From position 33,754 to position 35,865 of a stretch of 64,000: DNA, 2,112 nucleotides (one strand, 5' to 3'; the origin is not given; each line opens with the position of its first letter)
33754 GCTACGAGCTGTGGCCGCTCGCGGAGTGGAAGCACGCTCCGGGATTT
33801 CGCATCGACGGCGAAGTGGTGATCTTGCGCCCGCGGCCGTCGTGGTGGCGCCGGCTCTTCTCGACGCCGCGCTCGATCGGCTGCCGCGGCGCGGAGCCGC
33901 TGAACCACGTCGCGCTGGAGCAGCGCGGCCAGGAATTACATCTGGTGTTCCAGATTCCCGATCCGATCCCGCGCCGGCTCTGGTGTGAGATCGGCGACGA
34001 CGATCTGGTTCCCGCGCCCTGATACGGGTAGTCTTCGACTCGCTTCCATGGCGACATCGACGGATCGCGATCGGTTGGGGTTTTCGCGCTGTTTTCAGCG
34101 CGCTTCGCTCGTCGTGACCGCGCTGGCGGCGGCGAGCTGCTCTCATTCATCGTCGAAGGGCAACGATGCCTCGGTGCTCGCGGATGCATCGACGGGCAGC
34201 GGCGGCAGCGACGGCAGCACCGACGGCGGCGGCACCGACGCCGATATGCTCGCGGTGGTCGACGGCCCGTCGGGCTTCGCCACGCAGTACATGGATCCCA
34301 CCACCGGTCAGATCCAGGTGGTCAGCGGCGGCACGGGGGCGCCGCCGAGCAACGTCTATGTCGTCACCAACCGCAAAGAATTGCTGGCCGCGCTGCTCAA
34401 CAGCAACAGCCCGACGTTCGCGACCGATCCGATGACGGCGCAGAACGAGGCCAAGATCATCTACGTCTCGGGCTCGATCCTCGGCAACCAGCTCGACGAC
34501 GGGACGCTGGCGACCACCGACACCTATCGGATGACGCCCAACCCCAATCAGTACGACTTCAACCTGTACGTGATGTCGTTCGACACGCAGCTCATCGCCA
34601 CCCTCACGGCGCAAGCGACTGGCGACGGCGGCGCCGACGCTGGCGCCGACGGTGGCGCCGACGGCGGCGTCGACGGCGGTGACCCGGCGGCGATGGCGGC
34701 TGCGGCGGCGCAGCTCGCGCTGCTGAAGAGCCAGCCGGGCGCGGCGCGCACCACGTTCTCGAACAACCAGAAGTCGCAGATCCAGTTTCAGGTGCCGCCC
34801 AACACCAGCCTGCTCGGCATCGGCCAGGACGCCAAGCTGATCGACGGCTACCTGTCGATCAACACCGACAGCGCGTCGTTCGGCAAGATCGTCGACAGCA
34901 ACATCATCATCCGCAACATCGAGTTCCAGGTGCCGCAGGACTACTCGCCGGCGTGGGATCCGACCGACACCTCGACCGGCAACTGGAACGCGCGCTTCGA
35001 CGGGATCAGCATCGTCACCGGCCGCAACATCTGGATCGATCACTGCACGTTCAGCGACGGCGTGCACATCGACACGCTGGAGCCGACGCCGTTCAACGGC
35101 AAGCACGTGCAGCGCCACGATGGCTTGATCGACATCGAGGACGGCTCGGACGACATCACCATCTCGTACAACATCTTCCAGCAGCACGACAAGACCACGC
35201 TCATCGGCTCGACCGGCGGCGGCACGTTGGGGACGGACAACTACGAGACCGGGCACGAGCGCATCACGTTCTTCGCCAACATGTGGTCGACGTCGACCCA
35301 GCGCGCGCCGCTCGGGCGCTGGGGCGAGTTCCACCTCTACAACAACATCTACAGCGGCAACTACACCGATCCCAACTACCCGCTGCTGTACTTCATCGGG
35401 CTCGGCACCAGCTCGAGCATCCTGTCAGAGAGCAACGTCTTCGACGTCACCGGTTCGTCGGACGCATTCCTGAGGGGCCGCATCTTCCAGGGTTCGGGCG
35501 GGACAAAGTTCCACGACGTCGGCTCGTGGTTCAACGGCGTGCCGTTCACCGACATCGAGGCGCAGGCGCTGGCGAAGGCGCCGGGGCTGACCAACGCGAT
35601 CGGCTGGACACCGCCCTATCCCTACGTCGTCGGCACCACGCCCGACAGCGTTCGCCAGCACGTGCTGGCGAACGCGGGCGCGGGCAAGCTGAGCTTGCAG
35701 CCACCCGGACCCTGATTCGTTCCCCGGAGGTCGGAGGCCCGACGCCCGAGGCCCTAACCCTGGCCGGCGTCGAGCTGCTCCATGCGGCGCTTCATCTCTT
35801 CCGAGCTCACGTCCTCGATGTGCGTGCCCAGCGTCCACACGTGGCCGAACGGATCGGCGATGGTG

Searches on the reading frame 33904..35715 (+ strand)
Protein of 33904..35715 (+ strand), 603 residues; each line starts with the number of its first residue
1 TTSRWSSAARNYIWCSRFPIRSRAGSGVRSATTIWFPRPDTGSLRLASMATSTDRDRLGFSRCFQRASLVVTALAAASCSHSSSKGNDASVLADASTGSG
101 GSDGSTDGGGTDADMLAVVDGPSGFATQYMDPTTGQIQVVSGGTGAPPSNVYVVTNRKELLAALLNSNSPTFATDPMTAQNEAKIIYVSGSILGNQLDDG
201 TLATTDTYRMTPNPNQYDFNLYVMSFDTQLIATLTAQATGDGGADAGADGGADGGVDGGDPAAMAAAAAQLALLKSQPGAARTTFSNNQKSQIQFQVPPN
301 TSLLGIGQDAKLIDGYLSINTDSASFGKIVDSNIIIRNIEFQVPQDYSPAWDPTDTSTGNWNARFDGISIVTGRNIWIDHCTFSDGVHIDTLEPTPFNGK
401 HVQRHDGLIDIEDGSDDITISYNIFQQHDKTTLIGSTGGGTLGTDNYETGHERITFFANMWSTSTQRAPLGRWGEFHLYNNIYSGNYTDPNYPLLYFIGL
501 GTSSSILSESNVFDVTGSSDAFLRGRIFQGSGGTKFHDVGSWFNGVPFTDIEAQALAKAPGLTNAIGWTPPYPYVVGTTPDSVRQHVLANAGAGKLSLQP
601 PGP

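Call 27: search_protein_families(library=pfam, proteins=[window:33904-35715:+], max_evalue=0.001)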
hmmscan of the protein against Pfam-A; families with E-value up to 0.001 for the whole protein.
window:33904-35715:+ (603 aa): 1 family
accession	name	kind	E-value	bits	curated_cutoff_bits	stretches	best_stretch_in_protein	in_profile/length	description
PF00544.25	Pectate_lyase_4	-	2.2e-42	145.5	24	1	279-513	16-211/211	Pectate lyase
